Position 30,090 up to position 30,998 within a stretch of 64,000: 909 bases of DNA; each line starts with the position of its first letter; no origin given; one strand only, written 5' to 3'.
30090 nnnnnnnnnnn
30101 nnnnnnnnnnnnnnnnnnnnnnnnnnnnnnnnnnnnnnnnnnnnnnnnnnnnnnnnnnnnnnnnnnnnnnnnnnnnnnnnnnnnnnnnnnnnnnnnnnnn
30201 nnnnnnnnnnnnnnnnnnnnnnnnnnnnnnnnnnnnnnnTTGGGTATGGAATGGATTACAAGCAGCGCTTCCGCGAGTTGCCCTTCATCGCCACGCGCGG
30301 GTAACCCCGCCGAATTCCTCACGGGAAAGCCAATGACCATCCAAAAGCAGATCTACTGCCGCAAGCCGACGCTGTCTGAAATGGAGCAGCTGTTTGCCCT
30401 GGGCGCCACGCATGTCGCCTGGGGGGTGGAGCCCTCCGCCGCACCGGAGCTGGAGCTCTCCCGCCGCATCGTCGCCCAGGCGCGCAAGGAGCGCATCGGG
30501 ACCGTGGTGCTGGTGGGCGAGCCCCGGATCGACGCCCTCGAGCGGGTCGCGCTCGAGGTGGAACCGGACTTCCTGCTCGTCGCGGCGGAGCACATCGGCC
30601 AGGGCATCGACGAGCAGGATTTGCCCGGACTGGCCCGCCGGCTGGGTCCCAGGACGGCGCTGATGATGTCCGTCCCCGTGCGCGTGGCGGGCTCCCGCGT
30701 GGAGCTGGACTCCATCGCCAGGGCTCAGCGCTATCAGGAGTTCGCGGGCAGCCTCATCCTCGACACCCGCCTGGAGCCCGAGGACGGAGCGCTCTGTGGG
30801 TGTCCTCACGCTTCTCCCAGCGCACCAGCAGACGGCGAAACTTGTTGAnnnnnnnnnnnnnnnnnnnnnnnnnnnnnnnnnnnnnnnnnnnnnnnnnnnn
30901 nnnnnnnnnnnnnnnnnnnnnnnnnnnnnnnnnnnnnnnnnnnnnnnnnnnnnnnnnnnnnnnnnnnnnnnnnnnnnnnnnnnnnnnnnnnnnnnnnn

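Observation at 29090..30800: GTP cyclohydrolase II fused to HGPRT, followed by a TrpF-like isomerase gene that has been cut by an IS5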

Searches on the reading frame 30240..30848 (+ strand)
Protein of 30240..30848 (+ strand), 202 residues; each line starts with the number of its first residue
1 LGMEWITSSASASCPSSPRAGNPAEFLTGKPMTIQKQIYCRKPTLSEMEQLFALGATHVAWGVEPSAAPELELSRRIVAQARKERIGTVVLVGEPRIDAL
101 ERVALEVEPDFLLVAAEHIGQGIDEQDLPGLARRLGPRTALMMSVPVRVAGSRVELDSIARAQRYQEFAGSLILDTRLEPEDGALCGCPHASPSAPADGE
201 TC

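Call 3: search_protein_families(library=pfam, proteins=[window:30240-30848:+], max_evalue=0.1)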
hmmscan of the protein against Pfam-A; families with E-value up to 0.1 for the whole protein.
window:30240-30848:+ (202 aa): 0 families

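Call 4: search_protein_families(library=ncbifam, proteins=[window:30240-30848:+], max_evalue=0.1)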
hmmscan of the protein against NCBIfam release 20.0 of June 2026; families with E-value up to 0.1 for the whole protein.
window:30240-30848:+ (202 aa): 0 families

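Call 7: find_homologous_proteins(query=window:30333-30845:+, max_evalue=0.001)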
Query window:30333-30845:+ (171 aa): 15 proteins with E <= 0.001 among 1124 candidates.
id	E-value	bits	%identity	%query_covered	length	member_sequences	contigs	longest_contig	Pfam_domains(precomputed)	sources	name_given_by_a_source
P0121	1.6e-105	368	100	100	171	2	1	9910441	-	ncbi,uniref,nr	ncbi:hypothetical protein [Melittangium boletus]|uniref:Uncharacterized protein n=1 Tax=Melittangium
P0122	9.4e-71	255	78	92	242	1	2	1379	PF00697.29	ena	-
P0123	6.4e-64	233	79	82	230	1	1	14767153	PF00697.29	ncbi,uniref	ncbi:phosphoribosylanthranilate isomerase [Sorangium sp. So ce1151]|uniref:phosphoribosylanthranilat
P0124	1.4e-61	225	69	92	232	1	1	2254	PF00697.29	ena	-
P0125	4.7e-59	217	61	99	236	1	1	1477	PF00697.29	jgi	jgi:phosphoribosylanthranilate isomerase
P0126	1.7e-55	205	61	92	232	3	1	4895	PF00697.29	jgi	jgi:phosphoribosylanthranilate isomerase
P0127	2.7e-46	175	60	89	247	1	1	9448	PF00697.29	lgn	-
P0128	5.2e-37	145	76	56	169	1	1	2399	PF00697.29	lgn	-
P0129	1.1e-33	134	49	91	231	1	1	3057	PF00697.29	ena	-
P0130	5.1e-31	126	47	100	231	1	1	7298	PF00697.29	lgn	-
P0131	2.6e-27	114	43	89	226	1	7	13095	PF00697.29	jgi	jgi:phosphoribosylanthranilate isomerase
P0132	3.3e-24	104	41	92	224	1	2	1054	PF00697.29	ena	-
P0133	1.9e-21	95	39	89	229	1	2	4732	PF00697.29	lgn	-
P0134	2.8e-19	88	37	92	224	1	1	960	PF00697.29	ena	-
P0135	3.8e-18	84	36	89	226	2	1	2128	PF00697.29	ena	-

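Call 25: search_solved_structures(query=A1, max_evalue=1, show_alignments=2)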
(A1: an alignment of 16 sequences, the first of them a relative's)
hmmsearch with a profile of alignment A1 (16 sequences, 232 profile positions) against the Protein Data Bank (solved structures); distinct sequences matched with E-value up to 1: 9.
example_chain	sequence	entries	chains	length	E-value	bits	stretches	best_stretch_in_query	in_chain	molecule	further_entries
1lbm_A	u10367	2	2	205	3.8e-11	46.2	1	127-227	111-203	PHOSPHORIBOSYL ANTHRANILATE ISOMERASE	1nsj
1dl3_A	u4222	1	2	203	4.4e-11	46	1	128-227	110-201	PROTEIN (PHOSPHORIBOSYLANTRANILATE ISOMERASE)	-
4wui_A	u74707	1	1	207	4.7e-11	45.9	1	158-228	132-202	N-(5'-phosphoribosyl)anthranilate isomerase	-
5lhe_A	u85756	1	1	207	2.3e-10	43.7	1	158-227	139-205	N-(5'-phosphoribosyl)anthranilate isomerase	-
5lhf_A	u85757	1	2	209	2.3e-10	43.7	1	158-227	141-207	N-(5'-phosphoribosyl)anthranilate isomerase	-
4aaj_A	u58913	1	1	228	5.9e-09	39.1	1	173-228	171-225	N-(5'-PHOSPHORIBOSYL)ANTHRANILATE ISOMERASE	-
1v5x_A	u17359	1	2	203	0.028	17.2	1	176-221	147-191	Phosphoribosylanthranilate isomerase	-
7etx_A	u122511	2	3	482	0.55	13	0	154-210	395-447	Tryptophan biosynthesis protein TrpCF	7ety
2w79_A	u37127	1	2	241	0.69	12.7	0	124-197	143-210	1-(5-PHOSPHORIBOSYL)-5-[(5-PHOSPHORIBOSYLAMINO) METHYLIDENEAMINO] IMIDAZOLE-4-CARBOXAMIDE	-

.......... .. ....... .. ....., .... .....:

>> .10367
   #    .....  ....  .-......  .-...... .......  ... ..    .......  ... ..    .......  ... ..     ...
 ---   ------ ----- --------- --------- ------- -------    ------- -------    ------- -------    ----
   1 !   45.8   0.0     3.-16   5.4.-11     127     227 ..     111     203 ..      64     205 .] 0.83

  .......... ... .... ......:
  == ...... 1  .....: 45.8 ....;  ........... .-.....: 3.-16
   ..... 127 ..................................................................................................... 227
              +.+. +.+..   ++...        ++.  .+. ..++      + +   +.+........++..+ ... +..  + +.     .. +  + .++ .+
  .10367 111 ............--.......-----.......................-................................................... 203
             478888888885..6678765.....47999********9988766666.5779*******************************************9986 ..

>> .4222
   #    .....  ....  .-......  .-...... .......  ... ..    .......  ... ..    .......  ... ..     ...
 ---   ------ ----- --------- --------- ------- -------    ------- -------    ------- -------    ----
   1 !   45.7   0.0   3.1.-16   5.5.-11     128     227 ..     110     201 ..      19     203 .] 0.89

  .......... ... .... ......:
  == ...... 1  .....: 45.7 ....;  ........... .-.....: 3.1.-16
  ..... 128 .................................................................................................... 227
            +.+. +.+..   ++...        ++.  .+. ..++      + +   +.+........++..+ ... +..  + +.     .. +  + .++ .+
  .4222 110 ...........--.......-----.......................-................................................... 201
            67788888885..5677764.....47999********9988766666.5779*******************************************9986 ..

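Call 26: search_protein_families(library=pfam, proteins=[P0123], max_evalue=0.1)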
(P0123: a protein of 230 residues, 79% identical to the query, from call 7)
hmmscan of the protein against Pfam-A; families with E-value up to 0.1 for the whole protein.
P0123 (230 aa): 1 family
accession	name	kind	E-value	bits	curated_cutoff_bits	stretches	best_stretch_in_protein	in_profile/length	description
PF00697.28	PRAI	-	5.4e-11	43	22.7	1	98-207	93-191/193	N-(5'phosphoribosyl)anthranilate (PRA) isomerase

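Call 29: find_related_loci(query=A2, collection=genome_contigs, flank=10000)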
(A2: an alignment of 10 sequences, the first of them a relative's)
Query A2 (242 aa) in genome_contigs; peptide patterns used: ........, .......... (x = any residue, [..] = any of these).
323 stretches matched a pattern; 250 encode a relative of the query (tblastn E <= 1e-3); the best 80 are kept; 80 distinct loci.
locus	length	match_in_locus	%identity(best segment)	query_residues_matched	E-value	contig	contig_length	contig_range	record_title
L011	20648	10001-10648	47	6-226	2e-58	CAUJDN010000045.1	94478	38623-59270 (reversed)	MAG: Acidobacteriota bacterium isolate KLAP208 genome assembly, contig: KLAP208_257243, whole genome shotgun sequence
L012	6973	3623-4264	33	6-223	1e-26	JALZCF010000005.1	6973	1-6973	MAG: Chloroflexota bacterium isolate NAM bin18 SC8792-94_k127_623601, whole genome shotgun sequence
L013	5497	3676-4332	34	1-223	3e-25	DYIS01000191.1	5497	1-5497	MAG TPA_asm: Ktedonobacter racemifer isolate FI88_62_8 Afr_mines_FI88_4159_length_5497_cov_2_420617, whole genome shotgu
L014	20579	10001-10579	36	40-223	1e-25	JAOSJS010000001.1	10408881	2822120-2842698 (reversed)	MAG: Ardenticatenaceae bacterium isolate FR_9 contig_134_pilon, whole genome shotgun sequence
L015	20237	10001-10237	47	138-224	4e-18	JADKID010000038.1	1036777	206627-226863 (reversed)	MAG: Bryobacterales bacterium isolate Skiv_18-Q3-R9-52_BATAC.396 tig00287404-10-10361150, whole genome shotgun sequence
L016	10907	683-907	48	147-225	1e-17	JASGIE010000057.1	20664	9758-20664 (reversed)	MAG: Paludibaculum sp. isolate 5N274 JMF-2111-06-0005.ont.bin.274_59, whole genome shotgun sequence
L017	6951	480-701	50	147-224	2e-17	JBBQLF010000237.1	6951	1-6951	MAG: Bryobacterales bacterium isolate Co_metawrap_518 Cmw_518_k141_27820970_length_6951_cov_6.0000, whole genome shotgun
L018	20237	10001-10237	48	147-229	3e-17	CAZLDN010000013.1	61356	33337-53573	MAG TPA_asm: uncultured Candidatus Solibacter sp. isolate ERP113451_co1_169 genome assembly, contig: NODE_338_length_613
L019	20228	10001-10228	53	147-226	3e-17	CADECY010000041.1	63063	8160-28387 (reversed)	MAG: uncultured Acidobacteria bacterium isolate Acidobacteria sp. RBC020 genome assembly, contig: MAG020_41, whole genom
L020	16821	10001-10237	48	147-229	4e-17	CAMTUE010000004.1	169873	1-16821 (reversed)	MAG: uncultured Bryobacteraceae bacterium isolate G03_MAG_00012 genome assembly, contig: G03_MAG_00012_000000000011, who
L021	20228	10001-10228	49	147-226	2e-17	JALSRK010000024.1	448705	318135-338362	MAG: Solibacteraceae bacterium isolate 356-308_metabat1_scaf2bin.066 356-308_scaffold_1_c1, whole genome shotgun sequenc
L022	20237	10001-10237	48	147-229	8e-17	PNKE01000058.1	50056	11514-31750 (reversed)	MAG: Candidatus Solibacter sp. isolate PR.3.38 PR_1000230_50056, whole genome shotgun sequence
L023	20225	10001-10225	47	147-225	7e-17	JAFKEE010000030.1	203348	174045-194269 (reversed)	MAG: Acidobacteria bacterium isolate SCN18_31_3_15_R4_B_62_15 SCN18_31_3_15_R4_B_scaffold_133, whole genome shotgun sequ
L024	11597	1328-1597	45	130-226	9e-17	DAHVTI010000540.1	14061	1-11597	MAG TPA_asm: Bryobacterales bacterium isolate clean682 k141_428939, whole genome shotgun sequence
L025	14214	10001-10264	45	135-227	1e-16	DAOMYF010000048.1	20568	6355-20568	MAG TPA_asm: Bryobacteraceae bacterium isolate AMR_MDS_5633 NODE_910_length_20568_cov_17.930581, whole genome shotgun se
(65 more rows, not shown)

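Call 31: find_related_loci(query=A2, collection=metagenome_contigs, flank=10000)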
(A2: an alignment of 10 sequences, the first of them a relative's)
Query A2 (242 aa) in metagenome_contigs; peptide patterns used: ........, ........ (x = any residue, [..] = any of these).
500 stretches matched a pattern; 413 encode a relative of the query (tblastn E <= 1e-3); the best 80 are kept; 80 distinct loci.
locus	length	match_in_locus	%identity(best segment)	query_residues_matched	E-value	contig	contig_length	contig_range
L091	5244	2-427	52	79-225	2e-42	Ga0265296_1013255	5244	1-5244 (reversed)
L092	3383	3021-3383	39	6-131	5e-21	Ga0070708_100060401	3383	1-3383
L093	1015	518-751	51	147-228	2e-18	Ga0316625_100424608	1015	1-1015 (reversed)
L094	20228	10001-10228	49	147-226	1e-17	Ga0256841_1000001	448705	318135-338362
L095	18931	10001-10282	44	130-230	4e-17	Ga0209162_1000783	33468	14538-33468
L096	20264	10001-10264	45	135-227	8e-17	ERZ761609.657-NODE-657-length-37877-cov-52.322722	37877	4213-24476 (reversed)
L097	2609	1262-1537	46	147-239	5e-17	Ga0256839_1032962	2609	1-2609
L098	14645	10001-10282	44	130-230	8e-17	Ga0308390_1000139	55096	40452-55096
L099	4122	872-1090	48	147-223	9e-17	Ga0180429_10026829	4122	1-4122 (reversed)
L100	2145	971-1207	46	147-229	1e-16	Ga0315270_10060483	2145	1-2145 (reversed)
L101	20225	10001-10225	49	147-225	2e-16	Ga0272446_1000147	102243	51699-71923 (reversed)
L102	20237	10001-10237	48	147-229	3e-16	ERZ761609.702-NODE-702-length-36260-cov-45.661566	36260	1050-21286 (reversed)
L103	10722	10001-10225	51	147-225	3e-16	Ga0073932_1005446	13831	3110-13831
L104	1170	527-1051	34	24-226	2e-16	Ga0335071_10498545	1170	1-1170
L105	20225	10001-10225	46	147-225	4e-16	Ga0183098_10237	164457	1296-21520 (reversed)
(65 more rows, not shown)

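Call 32: find_encoding_contigs(protein=P0127, flank=10000, max_places=2)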
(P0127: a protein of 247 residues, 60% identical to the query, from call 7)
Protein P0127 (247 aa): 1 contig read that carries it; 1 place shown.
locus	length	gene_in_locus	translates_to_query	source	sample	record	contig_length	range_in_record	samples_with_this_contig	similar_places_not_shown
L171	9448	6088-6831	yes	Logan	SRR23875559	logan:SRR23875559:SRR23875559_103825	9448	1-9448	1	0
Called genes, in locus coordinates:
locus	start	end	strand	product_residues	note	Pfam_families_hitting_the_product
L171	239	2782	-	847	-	PF01839:FG-GAP (faint), PF14779:BBS1 (faint), PF16743:PliI (faint), PF13517:FG-GAP_3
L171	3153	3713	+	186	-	-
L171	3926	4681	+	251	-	-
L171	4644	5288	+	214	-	PF00925:GTP_cyclohydro2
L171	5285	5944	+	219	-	PF02525:Flavodoxin_2, PF03358:FMN_red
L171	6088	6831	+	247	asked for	PF00697:PRAI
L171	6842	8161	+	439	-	PF01136:Peptidase_U32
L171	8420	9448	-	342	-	?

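Call 33: find_encoding_contigs(protein=P0131, flank=10000, max_places=3)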
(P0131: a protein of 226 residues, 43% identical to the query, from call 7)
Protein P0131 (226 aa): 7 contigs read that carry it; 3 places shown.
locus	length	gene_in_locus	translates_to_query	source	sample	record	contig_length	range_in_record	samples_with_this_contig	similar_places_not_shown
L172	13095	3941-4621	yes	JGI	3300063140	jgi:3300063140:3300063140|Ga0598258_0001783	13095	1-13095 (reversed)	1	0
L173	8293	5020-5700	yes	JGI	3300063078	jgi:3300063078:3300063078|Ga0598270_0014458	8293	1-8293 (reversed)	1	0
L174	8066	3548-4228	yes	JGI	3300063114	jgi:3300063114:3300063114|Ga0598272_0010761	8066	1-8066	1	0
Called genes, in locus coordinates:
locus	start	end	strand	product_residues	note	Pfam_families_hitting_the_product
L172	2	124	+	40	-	?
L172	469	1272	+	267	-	-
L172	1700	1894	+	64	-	-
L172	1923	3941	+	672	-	-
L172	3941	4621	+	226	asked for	PF00697:PRAI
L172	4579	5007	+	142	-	PF12643:MazG-like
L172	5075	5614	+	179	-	-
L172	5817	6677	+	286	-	-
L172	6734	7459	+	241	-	PF03372:Exo_endo_phos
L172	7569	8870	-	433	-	-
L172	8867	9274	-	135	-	-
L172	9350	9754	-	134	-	-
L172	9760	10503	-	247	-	PF18165:pP_pnuc_1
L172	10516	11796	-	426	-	-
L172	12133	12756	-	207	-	-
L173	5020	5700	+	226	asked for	PF00697:PRAI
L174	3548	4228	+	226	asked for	PF00697:PRAI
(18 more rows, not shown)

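Call 37: search_protein_families(library=ncbifam, proteins=[P0123, L171:5285-5941:+, L171:6842-8158:+], max_evalue=0.01)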
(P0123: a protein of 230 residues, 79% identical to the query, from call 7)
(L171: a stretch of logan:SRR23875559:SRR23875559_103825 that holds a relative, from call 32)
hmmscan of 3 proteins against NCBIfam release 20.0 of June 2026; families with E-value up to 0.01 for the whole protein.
P0123 (230 aa): 12 families
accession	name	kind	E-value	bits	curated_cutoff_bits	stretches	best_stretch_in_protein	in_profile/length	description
NF002295.0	PRK01222.1-1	equivalog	3.9e-22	78.8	216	1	23-216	40-216/219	phosphoribosylanthranilate isomerase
NF002298.0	PRK01222.1-4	equivalog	1.4e-18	67.3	215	1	109-214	108-206/209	phosphoribosylanthranilate isomerase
NF002299.0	PRK01222.1-6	equivalog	1.3e-14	54.1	231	1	99-215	121-230/231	phosphoribosylanthranilate isomerase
NF002296.0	PRK01222.1-2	equivalog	4.4e-11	43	270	1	116-213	126-215/221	phosphoribosylanthranilate isomerase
NF002304.0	PRK01222.2-4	equivalog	5e-11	42.4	181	1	140-210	137-203/208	phosphoribosylanthranilate isomerase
NF002297.0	PRK01222.1-3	equivalog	8.6e-10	38.4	259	1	133-209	124-198/204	phosphoribosylanthranilate isomerase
NF006945.0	PRK09427.1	equivalog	3.2e-09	35.8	380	1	122-207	378-455/461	bifunctional indole-3-glycerol-phosphate synthase TrpC/phosphoribosylanthranilate isomerase TrpF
NF002300.0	PRK01222.1-7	equivalog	3.1e-08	33.5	212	1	138-210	122-191/195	phosphoribosylanthranilate isomerase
NF002303.0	PRK01222.2-3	equivalog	1.5e-07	31.1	224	1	140-211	132-201/208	phosphoribosylanthranilate isomerase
NF002301.0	PRK01222.2-1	equivalog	6.3e-07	29.1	232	1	110-195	112-195/217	phosphoribosylanthranilate isomerase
NF002302.0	PRK01222.2-2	equivalog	2.8e-05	24.5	172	1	162-208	139-184/193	phosphoribosylanthranilate isomerase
NF010563.0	PRK13958.1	equivalog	4e-05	23.2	234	1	115-208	116-201/210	phosphoribosylanthranilate isomerase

L171:5285-5941:+ (219 aa): 4 families
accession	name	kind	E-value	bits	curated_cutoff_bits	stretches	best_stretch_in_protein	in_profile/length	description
NF007280.0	PRK09739.1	equivalog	3.3e-24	85.6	162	1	22-132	2-113/199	NAD(P)H oxidoreductase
NF002044.1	PRK00871.1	equivalog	1.4e-07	31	210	1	95-141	51-97/170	glutathione-regulated potassium-efflux system oxidoreductase KefF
NF003430.0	PRK04930.1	equivalog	0.00027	20.3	240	1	95-138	58-101/184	glutathione-regulated potassium-efflux system ancillary protein KefG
NF002370.0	PRK01355.1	subfamily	0.00041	19.9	143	1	85-159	64-138/199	FMN-dependent NADH-azoreductase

L171:6842-8158:+ (439 aa): 1 family
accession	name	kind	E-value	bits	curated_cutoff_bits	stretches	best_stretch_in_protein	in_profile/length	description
NF011996.0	PRK15452.1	equivalog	0.00043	19.2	534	1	67-168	46-141/449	prephenate-dependent tRNA uridine(34) hydroxylase TrhP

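Call 68: predict_structure(alignment_id=A5)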
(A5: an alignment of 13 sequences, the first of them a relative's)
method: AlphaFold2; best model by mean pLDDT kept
length: 242 residues; sequences in the alignment: 13
mean_pLDDT: 93.8   pTM: 0.89
mean pLDDT of the five models: 93.8, 93.3, 92.8, 92.4, 91.4
residues with pLDDT >= 90: 210; 70-90: 20; 50-70: 6; < 50: 6
segments of 3 or more residues with pLDDT < 50: 236-241
pLDDT, mean of each block of 10 residues (from residue 1): 93 96 98 97 98 98 97 98 96 97 98 95 93 98 94 87 97 98 96 97 94 95 94 54 50
secondary structure, 60 per line:
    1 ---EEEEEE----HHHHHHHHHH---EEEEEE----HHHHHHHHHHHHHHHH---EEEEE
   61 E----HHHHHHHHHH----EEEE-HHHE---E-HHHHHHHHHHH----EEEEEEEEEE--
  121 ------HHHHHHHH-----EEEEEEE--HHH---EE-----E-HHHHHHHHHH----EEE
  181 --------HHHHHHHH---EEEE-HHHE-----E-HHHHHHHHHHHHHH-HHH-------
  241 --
elements in order: E4-9 H14-23 E27-32 H37-52 E56-61 H66-75 E80-83 H94-104 E109-118 H127-134 E140-146 H164-173 E178-180 H189-196 E200-203 H216-229
